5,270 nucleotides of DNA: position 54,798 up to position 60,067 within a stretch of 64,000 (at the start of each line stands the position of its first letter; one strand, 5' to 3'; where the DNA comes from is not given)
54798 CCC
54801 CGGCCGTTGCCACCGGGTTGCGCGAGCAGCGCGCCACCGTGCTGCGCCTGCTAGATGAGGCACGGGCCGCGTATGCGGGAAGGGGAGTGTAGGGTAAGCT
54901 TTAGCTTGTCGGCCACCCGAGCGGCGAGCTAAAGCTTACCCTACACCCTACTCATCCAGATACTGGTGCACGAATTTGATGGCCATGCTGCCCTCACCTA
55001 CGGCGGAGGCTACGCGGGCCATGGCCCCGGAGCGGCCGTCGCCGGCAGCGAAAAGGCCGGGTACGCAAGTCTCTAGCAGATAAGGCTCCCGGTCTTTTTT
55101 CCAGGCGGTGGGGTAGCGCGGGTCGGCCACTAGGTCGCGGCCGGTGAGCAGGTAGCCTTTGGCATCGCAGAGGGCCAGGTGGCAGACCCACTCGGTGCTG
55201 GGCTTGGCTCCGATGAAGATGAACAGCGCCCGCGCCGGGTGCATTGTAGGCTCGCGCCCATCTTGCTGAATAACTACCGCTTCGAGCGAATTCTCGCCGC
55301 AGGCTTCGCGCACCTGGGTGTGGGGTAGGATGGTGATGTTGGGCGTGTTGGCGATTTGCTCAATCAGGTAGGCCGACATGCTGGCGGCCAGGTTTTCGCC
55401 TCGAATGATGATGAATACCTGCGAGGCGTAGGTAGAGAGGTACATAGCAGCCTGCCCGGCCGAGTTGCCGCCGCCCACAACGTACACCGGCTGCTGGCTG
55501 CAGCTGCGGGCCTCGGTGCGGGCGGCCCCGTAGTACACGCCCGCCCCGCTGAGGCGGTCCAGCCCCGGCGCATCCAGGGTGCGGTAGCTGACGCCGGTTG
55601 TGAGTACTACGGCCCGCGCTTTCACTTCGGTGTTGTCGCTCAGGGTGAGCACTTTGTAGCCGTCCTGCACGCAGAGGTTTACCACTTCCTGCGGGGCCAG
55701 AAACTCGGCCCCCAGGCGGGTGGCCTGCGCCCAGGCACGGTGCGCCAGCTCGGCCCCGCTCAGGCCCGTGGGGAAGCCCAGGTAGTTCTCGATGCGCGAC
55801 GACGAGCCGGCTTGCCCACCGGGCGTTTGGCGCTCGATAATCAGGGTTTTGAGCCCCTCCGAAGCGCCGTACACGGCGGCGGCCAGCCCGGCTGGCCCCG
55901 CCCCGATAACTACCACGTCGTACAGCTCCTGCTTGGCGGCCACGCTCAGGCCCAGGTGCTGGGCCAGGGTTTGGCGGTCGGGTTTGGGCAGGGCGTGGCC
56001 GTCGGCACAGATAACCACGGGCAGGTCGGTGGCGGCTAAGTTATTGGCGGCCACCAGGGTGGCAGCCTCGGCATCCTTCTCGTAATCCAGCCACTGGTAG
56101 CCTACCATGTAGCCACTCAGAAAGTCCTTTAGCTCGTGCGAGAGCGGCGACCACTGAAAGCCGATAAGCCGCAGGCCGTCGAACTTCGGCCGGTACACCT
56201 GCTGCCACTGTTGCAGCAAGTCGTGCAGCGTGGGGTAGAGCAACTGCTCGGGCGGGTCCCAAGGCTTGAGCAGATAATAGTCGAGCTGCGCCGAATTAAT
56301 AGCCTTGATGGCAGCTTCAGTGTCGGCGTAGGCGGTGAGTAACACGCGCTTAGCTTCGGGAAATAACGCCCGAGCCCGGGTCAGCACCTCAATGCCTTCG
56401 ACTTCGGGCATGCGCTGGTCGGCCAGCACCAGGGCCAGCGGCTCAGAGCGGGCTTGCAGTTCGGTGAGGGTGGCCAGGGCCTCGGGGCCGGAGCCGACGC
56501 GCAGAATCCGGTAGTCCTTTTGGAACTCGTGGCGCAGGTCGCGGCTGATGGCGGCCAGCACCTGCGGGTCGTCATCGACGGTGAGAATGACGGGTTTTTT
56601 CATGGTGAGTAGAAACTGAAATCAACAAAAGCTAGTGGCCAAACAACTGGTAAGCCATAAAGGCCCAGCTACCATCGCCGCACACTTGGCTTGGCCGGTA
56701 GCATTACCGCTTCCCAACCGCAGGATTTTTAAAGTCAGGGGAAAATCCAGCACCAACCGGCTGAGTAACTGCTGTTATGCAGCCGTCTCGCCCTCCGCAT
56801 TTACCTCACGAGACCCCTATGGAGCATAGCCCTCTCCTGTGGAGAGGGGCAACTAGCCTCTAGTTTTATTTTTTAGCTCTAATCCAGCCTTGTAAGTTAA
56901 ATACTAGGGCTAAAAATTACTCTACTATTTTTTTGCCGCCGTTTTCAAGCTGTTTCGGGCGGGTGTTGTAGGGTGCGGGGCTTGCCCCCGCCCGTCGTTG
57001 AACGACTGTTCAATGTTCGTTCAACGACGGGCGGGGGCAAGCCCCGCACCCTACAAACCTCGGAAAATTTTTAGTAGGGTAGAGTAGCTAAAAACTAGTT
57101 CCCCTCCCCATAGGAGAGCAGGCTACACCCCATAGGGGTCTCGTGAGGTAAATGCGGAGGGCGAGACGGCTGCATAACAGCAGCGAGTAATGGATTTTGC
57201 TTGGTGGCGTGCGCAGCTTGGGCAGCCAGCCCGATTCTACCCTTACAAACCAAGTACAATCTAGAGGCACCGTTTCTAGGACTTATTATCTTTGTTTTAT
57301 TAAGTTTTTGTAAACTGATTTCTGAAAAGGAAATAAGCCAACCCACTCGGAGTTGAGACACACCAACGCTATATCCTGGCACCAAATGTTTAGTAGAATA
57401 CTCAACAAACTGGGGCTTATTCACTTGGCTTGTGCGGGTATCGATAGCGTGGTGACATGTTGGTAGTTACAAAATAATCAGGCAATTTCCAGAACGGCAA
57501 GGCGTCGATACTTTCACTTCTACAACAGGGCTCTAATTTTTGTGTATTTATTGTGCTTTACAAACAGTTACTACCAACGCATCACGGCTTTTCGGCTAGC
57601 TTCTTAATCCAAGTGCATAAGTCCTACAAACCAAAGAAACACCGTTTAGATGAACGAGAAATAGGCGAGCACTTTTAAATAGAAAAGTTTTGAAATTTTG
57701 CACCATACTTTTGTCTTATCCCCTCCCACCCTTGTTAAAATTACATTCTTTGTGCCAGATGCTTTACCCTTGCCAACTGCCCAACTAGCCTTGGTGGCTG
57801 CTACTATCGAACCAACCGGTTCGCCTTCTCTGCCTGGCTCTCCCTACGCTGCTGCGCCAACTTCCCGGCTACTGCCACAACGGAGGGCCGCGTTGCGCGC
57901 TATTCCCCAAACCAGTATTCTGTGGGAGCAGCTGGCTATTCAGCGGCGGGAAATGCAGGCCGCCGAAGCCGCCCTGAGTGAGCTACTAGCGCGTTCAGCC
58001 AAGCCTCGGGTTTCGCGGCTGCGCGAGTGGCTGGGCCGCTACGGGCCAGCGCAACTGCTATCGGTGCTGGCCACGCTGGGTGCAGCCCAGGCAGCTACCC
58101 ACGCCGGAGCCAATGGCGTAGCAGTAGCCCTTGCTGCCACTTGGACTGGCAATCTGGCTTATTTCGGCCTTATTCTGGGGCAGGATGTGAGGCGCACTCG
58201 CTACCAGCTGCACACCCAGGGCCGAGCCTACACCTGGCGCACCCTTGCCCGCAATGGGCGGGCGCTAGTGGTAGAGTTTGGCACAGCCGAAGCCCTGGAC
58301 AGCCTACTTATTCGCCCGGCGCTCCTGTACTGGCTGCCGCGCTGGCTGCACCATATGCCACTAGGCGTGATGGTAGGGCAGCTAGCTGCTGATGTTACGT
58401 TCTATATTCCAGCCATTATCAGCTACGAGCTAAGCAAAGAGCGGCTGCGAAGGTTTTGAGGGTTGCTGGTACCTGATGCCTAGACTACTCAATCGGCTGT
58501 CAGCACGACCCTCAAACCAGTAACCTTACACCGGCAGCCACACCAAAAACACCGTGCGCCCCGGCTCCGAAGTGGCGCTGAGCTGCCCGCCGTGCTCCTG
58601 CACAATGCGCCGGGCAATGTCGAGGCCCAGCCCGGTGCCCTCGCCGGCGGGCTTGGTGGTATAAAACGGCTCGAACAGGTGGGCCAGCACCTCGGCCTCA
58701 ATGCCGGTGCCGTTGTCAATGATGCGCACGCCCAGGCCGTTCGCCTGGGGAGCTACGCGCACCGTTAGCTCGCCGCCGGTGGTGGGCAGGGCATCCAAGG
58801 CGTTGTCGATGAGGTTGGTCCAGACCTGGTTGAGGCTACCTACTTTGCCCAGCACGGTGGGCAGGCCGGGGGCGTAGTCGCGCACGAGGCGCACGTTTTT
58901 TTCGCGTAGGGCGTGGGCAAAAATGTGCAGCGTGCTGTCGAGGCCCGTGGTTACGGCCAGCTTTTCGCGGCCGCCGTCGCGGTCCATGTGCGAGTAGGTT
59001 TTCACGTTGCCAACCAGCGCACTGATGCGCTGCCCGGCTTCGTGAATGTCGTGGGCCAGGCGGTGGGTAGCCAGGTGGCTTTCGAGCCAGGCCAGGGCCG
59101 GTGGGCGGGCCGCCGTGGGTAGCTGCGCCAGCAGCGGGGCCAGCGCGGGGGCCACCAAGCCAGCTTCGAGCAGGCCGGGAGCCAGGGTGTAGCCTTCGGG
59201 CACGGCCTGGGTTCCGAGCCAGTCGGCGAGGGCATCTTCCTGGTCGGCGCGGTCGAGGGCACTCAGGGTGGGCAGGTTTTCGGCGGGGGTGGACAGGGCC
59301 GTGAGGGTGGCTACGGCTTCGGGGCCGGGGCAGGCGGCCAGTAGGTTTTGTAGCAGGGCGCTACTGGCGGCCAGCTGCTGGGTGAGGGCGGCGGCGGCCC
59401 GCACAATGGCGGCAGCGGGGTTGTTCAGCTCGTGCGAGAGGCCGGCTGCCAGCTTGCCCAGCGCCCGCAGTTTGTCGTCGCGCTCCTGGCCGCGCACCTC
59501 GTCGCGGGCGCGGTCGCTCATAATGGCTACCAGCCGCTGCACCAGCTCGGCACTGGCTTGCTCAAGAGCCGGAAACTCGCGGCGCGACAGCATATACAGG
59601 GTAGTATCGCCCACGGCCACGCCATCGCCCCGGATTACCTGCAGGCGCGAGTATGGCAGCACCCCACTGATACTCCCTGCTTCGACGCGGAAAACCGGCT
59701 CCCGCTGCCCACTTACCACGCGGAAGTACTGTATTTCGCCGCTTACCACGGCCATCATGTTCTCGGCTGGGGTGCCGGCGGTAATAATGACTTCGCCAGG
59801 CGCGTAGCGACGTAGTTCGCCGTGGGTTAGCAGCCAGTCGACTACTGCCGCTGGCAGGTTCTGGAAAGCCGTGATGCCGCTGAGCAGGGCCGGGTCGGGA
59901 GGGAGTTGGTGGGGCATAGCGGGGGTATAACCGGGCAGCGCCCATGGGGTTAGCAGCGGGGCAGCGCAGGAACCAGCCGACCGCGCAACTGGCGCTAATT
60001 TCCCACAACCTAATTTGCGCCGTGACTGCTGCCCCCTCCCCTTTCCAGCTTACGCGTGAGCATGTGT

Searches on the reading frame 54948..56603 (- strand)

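Call 69: search_protein_families(library=pfam, proteins=[window:54948-56603:-], max_evalue=0.001)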
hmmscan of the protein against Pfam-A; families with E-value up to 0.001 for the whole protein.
window:54948-56603:- (551 aa): 14 families
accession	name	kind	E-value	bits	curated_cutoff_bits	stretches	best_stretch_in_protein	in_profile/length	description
PF07992.20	Pyr_redox_2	-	7.1e-34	118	26.1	1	228-538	1-291/291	Pyridine nucleotide-disulphide oxidoreductase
PF13738.12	Pyr_redox_3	-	6.5e-16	58.9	30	2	313-473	111-274/305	Pyridine nucleotide-disulphide oxidoreductase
PF00072.30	Response_reg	-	5e-15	56.1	30.2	1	6-119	1-105/111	Response regulator receiver domain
PF00070.33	Pyr_redox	-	7.7e-11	42.8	22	1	373-446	2-80/82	Pyridine nucleotide-disulphide oxidoreductase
PF01266.30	DAO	-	1.3e-09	38.5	27.9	1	229-270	1-44/353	FAD dependent oxidoreductase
PF12831.13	FAD_oxidored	-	4.6e-08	33.2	27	1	229-267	1-40/416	FAD dependent oxidoreductase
PF01946.23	Thi4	-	8e-08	32.2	26.2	1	228-265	18-57/235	Thi4 family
PF03486.20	HI0933_like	-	2.5e-07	30.8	50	1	229-260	2-33/244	HI0933-like protein Rossmann domain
PF00890.30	FAD_binding_2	-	9.3e-07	28.8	20.4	1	229-315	1-87/414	FAD binding domain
PF13450.12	NAD_binding_8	-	4.6e-06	27.3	21.9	1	232-272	1-41/68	NAD(P)-binding Rossmann-like domain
PF01134.28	GIDA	-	3e-05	23.7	22.1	1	229-259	1-31/391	Glucose inhibited division protein A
PF13434.12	Lys_Orn_oxgnase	-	4.4e-05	23.2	21.3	0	322-420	141-240/339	L-lysine 6-monooxygenase/L-ornithine 5-monooxygenase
PF01494.25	FAD_binding_3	-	8e-05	22.5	22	1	228-260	2-34/349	FAD binding domain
PF13454.12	NAD_binding_9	-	0.00037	20.9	21.8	0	303-338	119-154/155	FAD-NAD(P)-binding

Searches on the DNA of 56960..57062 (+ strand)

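Call 27: search_dna_similar(query=window:56960-57062:+, collection=plasmids, mode=distant, max_evalue=0.01, max_rows=30)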
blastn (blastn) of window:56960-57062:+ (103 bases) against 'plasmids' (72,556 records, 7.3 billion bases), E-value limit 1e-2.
No match.

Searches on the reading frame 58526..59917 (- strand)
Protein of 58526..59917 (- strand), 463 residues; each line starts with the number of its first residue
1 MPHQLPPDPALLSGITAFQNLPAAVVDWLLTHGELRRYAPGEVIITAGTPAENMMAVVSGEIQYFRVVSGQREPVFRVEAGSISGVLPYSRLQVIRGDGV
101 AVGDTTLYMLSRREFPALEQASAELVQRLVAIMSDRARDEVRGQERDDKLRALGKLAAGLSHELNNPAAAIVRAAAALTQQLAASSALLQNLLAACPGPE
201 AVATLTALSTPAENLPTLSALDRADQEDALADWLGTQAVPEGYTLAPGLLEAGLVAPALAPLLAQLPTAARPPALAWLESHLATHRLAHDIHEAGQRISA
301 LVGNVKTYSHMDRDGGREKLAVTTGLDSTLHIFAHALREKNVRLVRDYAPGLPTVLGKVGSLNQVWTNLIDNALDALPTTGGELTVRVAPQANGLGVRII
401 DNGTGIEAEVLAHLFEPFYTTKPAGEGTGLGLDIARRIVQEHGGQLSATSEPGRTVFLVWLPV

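Call 69: search_protein_families(library=pfam, proteins=[window:58526-59917:-], max_evalue=0.001)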
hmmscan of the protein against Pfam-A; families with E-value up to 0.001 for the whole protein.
window:58526-59917:- (463 aa): 4 families
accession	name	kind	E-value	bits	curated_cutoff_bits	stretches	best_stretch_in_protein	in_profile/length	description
PF02518.31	HATPase_c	-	9.7e-26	90.8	26.4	1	361-462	5-108/111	Histidine kinase-, DNA gyrase B-, and HSP90-like ATPase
PF00027.35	cNMP_binding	-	1.2e-10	41.7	27.5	1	36-118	2-85/89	Cyclic nucleotide-binding domain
PF00512.31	HisKA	-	3.2e-05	24.3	26.9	0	153-181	2-30/66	His Kinase A (phospho-acceptor) domain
PF14501.12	HATPase_c_5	-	5.9e-05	23.4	22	1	362-453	6-93/102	GHKL domain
